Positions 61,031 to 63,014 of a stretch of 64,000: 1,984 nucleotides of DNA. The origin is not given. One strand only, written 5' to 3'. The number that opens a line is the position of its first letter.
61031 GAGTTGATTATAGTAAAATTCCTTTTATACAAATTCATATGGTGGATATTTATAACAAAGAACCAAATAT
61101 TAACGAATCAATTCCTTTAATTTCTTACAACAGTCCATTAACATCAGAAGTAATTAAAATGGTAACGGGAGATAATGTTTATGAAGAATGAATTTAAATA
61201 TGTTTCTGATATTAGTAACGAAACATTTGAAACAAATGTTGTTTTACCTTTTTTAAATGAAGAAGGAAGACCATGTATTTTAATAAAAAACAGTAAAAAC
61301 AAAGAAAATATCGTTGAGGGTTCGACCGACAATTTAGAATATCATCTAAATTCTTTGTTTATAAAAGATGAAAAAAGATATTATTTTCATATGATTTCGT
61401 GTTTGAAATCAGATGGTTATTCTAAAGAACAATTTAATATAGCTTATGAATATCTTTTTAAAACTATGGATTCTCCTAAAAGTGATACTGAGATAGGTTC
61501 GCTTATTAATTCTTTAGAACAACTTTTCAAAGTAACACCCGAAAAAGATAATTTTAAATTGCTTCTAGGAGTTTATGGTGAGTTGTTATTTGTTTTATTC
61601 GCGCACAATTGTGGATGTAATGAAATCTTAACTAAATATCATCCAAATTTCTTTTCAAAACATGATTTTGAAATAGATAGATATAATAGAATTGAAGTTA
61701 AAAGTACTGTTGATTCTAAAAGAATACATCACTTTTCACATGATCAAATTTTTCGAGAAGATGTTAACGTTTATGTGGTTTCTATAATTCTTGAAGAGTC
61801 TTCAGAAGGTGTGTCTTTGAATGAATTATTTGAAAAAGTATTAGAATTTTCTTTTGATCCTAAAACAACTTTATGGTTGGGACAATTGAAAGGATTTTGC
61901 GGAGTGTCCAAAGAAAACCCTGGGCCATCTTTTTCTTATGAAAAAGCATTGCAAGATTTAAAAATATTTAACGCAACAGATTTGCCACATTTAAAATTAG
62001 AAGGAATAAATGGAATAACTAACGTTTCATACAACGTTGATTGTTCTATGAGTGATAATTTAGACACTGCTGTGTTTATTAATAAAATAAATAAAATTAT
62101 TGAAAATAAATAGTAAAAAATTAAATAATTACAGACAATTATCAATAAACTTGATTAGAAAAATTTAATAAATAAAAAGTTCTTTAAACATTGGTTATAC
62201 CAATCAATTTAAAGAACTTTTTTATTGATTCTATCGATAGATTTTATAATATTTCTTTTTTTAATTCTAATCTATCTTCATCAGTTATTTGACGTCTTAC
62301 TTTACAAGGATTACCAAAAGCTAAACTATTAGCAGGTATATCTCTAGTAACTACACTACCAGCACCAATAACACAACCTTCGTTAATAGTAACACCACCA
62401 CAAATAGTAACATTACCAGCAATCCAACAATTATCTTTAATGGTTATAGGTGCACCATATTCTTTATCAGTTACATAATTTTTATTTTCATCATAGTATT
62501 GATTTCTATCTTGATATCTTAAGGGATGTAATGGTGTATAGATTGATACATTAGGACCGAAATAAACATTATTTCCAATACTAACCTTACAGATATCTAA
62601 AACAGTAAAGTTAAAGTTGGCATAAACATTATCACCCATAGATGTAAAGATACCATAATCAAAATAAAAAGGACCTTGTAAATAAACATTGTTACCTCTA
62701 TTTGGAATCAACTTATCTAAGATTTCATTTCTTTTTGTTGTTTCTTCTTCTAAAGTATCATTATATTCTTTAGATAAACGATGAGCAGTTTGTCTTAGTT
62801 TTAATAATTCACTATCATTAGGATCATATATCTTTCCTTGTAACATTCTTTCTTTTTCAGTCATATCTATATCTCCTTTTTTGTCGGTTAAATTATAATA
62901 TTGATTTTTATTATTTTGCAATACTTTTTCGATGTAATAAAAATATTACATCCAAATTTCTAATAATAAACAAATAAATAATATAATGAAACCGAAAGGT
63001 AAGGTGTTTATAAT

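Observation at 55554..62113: Six-gene translationally coupled defence operon: C protein, small nuclease candidate, m5C MTase, MORC-like GHKL ATPase, DEAD-Z1 motor, PD-(D/E)xK protein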

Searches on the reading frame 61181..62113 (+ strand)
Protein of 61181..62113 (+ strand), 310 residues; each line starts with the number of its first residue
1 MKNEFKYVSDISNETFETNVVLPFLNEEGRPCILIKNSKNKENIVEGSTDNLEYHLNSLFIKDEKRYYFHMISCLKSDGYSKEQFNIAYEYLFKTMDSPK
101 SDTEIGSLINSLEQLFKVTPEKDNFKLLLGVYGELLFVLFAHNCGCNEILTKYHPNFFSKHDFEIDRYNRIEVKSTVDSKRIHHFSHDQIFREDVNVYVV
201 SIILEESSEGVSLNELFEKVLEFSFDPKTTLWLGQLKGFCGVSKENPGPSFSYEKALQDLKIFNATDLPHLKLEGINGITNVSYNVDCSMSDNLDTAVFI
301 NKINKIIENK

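Call 3: search_protein_families(library=pfam, proteins=[window:61181-62113:+], max_evalue=0.1)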
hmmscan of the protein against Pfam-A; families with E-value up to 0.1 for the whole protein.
window:61181-62113:+ (310 aa): 2 families
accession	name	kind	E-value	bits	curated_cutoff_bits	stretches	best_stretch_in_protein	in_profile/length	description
PF14390.12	DUF4420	-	2e-13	50.7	27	1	25-288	34-305/306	Putative PD-(D/E)XK family member, (DUF4420)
PF17407.7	Nrap_D6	-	0.075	13.7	22.3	0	118-175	48-105/131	Nrap protein domain 6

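Call 4: search_protein_families(library=padloc, proteins=[window:61181-62113:+], max_evalue=0.1)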
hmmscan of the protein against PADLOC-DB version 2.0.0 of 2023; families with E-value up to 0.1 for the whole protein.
window:61181-62113:+ (310 aa): 0 families

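Call 5: search_protein_families(library=ncbifam, proteins=[window:61181-62113:+], max_evalue=0.1)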
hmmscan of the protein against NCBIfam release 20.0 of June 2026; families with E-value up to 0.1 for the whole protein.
window:61181-62113:+ (310 aa): 0 families

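Call 44: search_solved_structures(query=window:61181-62113:+, max_evalue=10)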
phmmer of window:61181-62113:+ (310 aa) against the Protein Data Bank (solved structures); distinct sequences matched with E-value up to 10: 0.

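Call 53: find_homologous_proteins(query=window:61181-62113:+, max_evalue=0.001)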
Query window:61181-62113:+ (310 aa): 100 proteins with E <= 0.001 among 1235 candidates.
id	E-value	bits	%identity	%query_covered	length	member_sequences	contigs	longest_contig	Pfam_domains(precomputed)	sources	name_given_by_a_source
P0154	9.9e-204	693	100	100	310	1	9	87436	PF14390.13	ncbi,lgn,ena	-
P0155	5.5e-165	566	80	99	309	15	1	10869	-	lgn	-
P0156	3.1e-162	557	78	100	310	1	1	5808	PF14390.13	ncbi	-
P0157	8.2e-150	516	73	100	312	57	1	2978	-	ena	-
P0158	1.0e-149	516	72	99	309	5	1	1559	PF14390.13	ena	-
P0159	1.2e-146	506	71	99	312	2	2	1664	PF14390.13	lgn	-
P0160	8.8e-144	496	70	100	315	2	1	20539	PF14390.13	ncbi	-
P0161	3.9e-139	481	68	99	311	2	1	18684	PF14390.13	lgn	-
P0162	6.6e-139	480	68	100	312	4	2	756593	PF14390.13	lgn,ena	-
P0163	2.2e-138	479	72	100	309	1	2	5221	-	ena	-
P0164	2.8e-137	475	68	99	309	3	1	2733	PF14390.13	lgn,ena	-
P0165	3.3e-135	468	66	100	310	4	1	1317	PF14390.13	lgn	-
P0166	4.7e-134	464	65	100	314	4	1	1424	PF14390.13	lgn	-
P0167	8.5e-134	464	66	99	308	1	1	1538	PF14390.13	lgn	-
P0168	1.2e-133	463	65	100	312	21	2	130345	PF14390.13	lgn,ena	-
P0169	1.7e-133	463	67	99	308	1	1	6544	PF14390.13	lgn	-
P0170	5.4e-130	451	65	100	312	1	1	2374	PF14390.13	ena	-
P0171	1.8e-128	446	64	99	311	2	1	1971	PF14390.13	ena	-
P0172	1.7e-127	443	64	99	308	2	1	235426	PF14390.13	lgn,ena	-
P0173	3.8e-124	432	63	100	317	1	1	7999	PF14390.13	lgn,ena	-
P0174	2.4e-123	429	64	100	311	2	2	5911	PF14390.13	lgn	-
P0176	1.6e-122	427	62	100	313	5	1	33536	PF14390.13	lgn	-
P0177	1.1e-121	424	62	100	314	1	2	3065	PF14390.13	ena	-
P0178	5.7e-118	412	58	99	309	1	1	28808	PF14390.13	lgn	-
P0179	1.5e-117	410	61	99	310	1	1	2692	PF14390.13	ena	-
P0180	3.6e-114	399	59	100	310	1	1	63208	PF14390.13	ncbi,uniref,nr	ncbi:PD-(D/E)XK motif protein [Mycoplasma struthionis]|uniref:PD-(D/E)XK motif protein n=1 Tax=Mycop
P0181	3.1e-110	386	55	99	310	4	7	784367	PF14390.13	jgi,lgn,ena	jgi:hypothetical protein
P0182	4.0e-110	386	56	99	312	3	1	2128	PF14390.13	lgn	-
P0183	1.1e-107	378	56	98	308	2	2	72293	PF14390.13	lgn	-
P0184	2.6e-104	367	53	97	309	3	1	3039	PF14390.13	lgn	-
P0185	5.9e-104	366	53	99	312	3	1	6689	PF14390.13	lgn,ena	-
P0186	1.0e-102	361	53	98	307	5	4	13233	PF14390.13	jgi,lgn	jgi:hypothetical protein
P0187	1.0e-100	355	52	98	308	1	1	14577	PF14390.13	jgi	jgi:hypothetical protein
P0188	4.4e-99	350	51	97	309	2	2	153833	PF14390.13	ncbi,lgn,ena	-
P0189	4.5e-98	346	53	99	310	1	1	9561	PF14390.13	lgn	-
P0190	1.9e-93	331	51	99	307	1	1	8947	PF14390.13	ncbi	-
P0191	2.2e-93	331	49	96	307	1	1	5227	PF14390.13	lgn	-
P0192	7.8e-93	329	51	98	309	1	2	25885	PF14390.13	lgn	-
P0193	1.1e-91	325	49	97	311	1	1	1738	PF14390.13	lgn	-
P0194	3.3e-91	324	51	96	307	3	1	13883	PF14390.13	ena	-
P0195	6.5e-82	293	50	92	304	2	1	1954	PF14390.13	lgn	-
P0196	6.7e-82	293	49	92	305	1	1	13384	PF14390.13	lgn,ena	-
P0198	1.8e-79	285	45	97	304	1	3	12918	PF14390.13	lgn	-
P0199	3.7e-79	284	48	94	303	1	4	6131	PF14390.13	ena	-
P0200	5.6e-79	284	47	94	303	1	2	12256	PF14390.13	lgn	-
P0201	5.7e-79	284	47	94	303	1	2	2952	PF14390.13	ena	-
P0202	1.2e-78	282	45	97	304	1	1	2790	PF14390.13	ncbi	-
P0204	2.5e-78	281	47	94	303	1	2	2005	PF14390.13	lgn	-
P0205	7.3e-78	280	46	93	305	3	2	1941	PF14390.13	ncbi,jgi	jgi:hypothetical protein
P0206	1.2e-77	279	68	59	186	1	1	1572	PF14390.13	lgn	-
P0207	3.3e-77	278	45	97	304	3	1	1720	PF14390.13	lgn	-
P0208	1.6e-76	276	50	76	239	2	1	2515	PF14390.13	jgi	jgi:hypothetical protein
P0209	1.8e-75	272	46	92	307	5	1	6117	PF14390.13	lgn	-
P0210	1.3e-74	269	46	93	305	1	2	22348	PF14390.13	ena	-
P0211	3.5e-72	261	43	95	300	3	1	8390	PF14390.13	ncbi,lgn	-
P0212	6.5e-72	260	46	94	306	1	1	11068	PF14390.13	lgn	-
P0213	5.6e-56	208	64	50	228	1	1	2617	PF00145.24,PF14390.13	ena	-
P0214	4.1e-14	71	28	93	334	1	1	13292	PF14390.13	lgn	-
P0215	2.4e-13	68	29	86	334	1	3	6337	PF14390.13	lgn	-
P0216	1.3e-12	66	25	85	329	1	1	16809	PF14390.13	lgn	-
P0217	2.3e-12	65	25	86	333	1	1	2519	PF14390.13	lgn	-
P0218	5.4e-12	64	24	85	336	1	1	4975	PF14390.13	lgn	-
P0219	1.5e-11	62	26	79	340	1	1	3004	PF14390.13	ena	-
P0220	1.7e-11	62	25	86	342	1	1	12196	PF14390.13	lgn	-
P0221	4.8e-11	61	25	86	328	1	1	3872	PF14390.13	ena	-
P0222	9.4e-11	60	28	74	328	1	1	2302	PF14390.13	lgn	-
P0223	3.5e-10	58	26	85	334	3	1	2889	PF14390.13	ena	-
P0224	4.4e-10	57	24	88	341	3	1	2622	PF14390.13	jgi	-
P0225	1.0e-9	56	25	84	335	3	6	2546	PF14390.13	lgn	-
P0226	1.0e-9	56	24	75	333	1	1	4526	PF14390.13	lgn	-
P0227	1.2e-9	56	27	74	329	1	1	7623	PF14390.13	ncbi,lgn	-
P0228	2.8e-9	55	25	73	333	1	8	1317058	PF14390.13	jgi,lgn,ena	-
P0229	3.0e-9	55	24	88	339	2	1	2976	PF14390.13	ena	-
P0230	3.1e-9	55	22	85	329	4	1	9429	PF14390.13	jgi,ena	-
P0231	4.1e-9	54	22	89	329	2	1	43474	PF14390.13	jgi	jgi:hypothetical protein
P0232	5.9e-9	54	21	85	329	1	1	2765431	PF14390.13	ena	-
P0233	6.7e-8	50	24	88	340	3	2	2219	PF14390.13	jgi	-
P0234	1.3e-7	49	24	78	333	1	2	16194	PF14390.13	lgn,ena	-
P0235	2.2e-7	48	23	75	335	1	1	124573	PF14390.13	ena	-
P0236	2.4e-7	48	27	60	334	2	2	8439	PF14390.13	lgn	-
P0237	2.7e-7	48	24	86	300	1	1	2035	PF14390.13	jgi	jgi:hypothetical protein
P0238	4.7e-7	47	25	72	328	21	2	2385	PF14390.13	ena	-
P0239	1.2e-6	46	26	62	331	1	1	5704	PF14390.13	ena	-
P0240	1.5e-6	46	23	84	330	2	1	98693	PF14390.13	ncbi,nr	ncbi:MAG: PD-(D/E)XK motif protein [Anaerolineales bacterium]|nr:PD-(D/E)XK motif protein [Anaerolin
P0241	1.6e-6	46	24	62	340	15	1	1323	PF14390.13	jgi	-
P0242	4.0e-6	44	25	62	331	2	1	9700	PF14390.13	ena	-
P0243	4.9e-6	44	23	85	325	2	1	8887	PF14390.13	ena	-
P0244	6.7e-6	44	26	62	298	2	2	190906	PF14390.13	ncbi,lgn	-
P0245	7.0e-6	44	25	65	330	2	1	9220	PF14390.13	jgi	-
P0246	8.1e-6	43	27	62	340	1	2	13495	PF14390.13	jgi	jgi:hypothetical protein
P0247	9.7e-6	43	24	88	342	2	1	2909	PF14390.13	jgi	-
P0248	1.7e-5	42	24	69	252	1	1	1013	PF14390.13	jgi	jgi:hypothetical protein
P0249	2.4e-5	42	25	65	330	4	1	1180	PF14390.13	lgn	-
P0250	1.6e-4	39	23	84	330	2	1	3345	PF14390.13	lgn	-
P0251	2.0e-4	39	26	66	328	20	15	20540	PF14390.13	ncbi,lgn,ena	-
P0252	2.6e-4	38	26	58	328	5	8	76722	PF14390.13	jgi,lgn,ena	jgi:hypothetical protein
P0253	2.7e-4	38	26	65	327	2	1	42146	PF14390.13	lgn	-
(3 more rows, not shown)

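Call 57: search_solved_structures(query=A3, max_evalue=10)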
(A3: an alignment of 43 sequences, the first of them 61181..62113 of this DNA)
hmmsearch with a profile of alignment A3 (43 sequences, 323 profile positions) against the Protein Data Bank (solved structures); distinct sequences matched with E-value up to 10: 2.
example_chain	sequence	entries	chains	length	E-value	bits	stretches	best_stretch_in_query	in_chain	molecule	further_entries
7l1i_A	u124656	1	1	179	0.024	16.9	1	26-135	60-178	MarR family multidrug resistance pump transcriptional regulator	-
1k0r_A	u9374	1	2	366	3.5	9.8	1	192-237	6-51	NusA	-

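Call 65: predict_structure(alignment_id=A3)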
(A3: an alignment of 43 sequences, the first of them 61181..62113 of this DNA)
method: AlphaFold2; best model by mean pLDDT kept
length: 310 residues; sequences in the alignment: 43
mean_pLDDT: 92.0   pTM: 0.88
mean pLDDT of the five models: 92.0, 90.9, 90.7, 89.1, 89.0
residues with pLDDT >= 90: 242; 70-90: 62; 50-70: 4; < 50: 2
segments of 3 or more residues with pLDDT < 50: none
pLDDT, mean of each block of 10 residues (from residue 1): 69 90 88 94 91 94 91 92 92 93 92 90 90 98 96 81 94 97 94 94 97 97 90 93 95 97 96 85 94 97 91
secondary structure, 60 per line:
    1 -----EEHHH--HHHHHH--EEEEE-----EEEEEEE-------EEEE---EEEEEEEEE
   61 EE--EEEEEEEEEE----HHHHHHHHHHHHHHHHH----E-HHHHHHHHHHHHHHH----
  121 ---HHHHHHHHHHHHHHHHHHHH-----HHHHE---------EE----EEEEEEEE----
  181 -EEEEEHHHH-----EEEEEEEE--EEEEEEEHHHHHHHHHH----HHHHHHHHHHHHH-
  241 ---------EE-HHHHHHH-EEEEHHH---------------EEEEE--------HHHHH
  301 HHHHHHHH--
elements in order: H13-18 E21-25 E31-37 E45-48 E52-62 E65-74 H79-95 H102-116 H124-143 H149-152 E169-176 E182-186 H187-190 E196-203 E206-212 H213-222 H227-239 H253-259 E261-264 E283-287 H296-308

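Call 94: fold_search(model_id=the predicted structure, library=pdb)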
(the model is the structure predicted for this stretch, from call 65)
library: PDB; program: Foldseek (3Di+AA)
matches with E <= 10: 727; with E <= 0.001: 0
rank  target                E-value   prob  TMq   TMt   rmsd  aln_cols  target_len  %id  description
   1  3gyp                  1.6e-01  0.13  0.10  0.13  13.8       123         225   15  Rtt106p (released 2009-12-08)
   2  9xps_B                2.8e-01  0.04  0.09  0.07  16.1       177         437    8  The neck structure of the Phage Phikz (released 2026-02-11)
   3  6x2u_B                3.5e-01  0.16  0.10  0.24  10.8        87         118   11  Crystal Structure of PKINES peptide bound to CRM1 (released 2020-07-01)
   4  5uwq_B                3.7e-01  0.16  0.10  0.22  10.9        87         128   11  Crystal Structure of CDC7 NES Peptide in complex with CRM1-Ran-RanBP1 (released 2017-03-22)
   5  2p4f                  4.0e-01  0.06  0.10  0.13  12.9       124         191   12  Crystal Structure of Atp11 functional domain from Candida Glabrata (released 2008-03-11)
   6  5zpu_B                4.5e-01  0.15  0.10  0.23  11.0        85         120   12  LFS829 in complex with CRM1-Ran-RanBP1 (released 2019-04-17)
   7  7dzn_E                4.7e-01  0.47  0.15  0.22   4.9        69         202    9  Crystal Structure of the cross-restricted T18A TCR and HLAB4201 bound to HIV-1 Gag TL9 peptide (released 2022-01-26)
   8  9nmu_D                4.7e-01  0.35  0.16  0.22   5.8        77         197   10  TCR156 bound to HLA A*02:01-PAP (released 2026-03-18)
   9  7zub_D                4.7e-01  0.05  0.10  0.15  15.2       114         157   11  Cryo-EM structure of the indirubin-bound Hsp90-XAP2-AHR complex (released 2022-11-23)
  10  9nmv_D                5.3e-01  0.35  0.17  0.24   6.0        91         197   10  TCR156 S32Halpha bound to HLA A*02:01-PAP (released 2026-03-18)
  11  5uww_B                5.6e-01  0.14  0.10  0.22  10.8        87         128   11  Crystal Structure of DEAF1 Peptide in complex with CRM1 K579A mutant-Ran-RanBP1 (released 2017-03-22)
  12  5uws_B                5.6e-01  0.14  0.10  0.22  10.4        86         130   15  Crystal Structure of X11L2 NES Peptide in complex with CRM1-Ran-RanBP1 (released 2017-03-22)
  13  3m1i_B                5.6e-01  0.14  0.10  0.22  10.9        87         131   11  Crystal structure of yeast CRM1 (Xpo1p) in complex with yeast RanBP1 (Yrb1p) and yeast RanGTP (Gsp1pGTP) (released 2010-06-02)
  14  2ial_A                6.0e-01  0.28  0.17  0.23   6.3        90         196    9  Structural basis for recognition of mutant self by a tumor-specific, MHC class II-restricted TCR (released 2007-04-03)
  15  8d3e_B                6.0e-01  0.20  0.16  0.12   7.3        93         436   12  Crystal structure of human Apoptosis-Inducing Factor (AIF) W196A mutant complexed with 6-fluoroquinolin-4-amine (released 2023-11-08)
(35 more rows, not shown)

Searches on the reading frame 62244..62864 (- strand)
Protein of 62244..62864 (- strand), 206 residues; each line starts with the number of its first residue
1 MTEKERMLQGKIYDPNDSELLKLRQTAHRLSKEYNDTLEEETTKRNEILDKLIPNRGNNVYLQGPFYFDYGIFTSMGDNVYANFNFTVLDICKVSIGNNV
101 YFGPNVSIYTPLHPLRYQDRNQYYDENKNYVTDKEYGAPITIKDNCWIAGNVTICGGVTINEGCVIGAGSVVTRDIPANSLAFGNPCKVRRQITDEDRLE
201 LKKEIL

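Call 49: find_encoding_contigs(protein=window:62244-62864:-, flank=6000, max_places=10)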
Protein window:62244-62864:- (206 aa): 18 contigs read that carry it; 10 places shown.
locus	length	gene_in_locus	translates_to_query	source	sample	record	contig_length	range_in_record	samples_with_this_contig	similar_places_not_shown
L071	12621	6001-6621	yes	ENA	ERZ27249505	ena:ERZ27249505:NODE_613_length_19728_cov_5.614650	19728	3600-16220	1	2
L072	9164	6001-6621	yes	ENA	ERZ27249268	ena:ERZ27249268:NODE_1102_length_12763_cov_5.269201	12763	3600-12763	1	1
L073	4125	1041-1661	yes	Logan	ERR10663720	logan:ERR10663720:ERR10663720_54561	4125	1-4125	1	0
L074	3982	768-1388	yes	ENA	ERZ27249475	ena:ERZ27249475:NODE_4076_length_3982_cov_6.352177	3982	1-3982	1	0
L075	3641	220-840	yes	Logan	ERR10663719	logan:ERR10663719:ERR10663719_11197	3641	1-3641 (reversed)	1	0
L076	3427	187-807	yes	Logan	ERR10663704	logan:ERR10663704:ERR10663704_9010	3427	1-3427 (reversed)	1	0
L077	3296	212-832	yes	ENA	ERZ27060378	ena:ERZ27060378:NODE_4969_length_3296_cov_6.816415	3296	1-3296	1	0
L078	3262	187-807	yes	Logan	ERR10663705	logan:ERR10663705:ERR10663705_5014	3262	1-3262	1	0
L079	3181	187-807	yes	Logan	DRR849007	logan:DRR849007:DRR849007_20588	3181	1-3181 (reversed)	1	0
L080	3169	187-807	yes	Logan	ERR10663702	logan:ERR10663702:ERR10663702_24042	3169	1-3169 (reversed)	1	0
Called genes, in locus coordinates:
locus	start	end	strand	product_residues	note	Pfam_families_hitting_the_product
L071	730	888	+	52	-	-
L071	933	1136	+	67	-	-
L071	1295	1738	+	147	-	PF06414:Zeta_toxin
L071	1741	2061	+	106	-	-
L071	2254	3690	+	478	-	PF13173:AAA_14, PF13635:DUF4143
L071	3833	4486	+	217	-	PF08378:NERD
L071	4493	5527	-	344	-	PF02595:Gly_kinase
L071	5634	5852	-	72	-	-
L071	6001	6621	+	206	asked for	PF12464:Mac, PF14602:Hexapep_2 (faint), PF00132:Hexapep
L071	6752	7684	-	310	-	PF14390:DUF4420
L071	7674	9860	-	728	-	PF10593:Z1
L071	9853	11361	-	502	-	PF13589:HATPase_c_3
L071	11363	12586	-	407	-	PF00145:DNA_methylase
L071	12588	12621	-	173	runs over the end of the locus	PF20296:MTaX1 (weak)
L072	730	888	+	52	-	-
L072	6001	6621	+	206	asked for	PF12464:Mac, PF14602:Hexapep_2 (faint), PF00132:Hexapep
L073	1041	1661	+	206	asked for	PF12464:Mac, PF14602:Hexapep_2 (faint), PF00132:Hexapep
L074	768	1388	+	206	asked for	PF12464:Mac, PF14602:Hexapep_2 (faint), PF00132:Hexapep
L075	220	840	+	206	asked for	PF12464:Mac, PF14602:Hexapep_2 (faint), PF00132:Hexapep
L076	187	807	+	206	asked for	PF12464:Mac, PF14602:Hexapep_2 (faint), PF00132:Hexapep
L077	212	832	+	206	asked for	PF12464:Mac, PF14602:Hexapep_2 (faint), PF00132:Hexapep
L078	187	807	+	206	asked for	PF12464:Mac, PF14602:Hexapep_2 (faint), PF00132:Hexapep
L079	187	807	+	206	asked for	PF12464:Mac, PF14602:Hexapep_2 (faint), PF00132:Hexapep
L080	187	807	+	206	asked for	PF12464:Mac, PF14602:Hexapep_2 (faint), PF00132:Hexapep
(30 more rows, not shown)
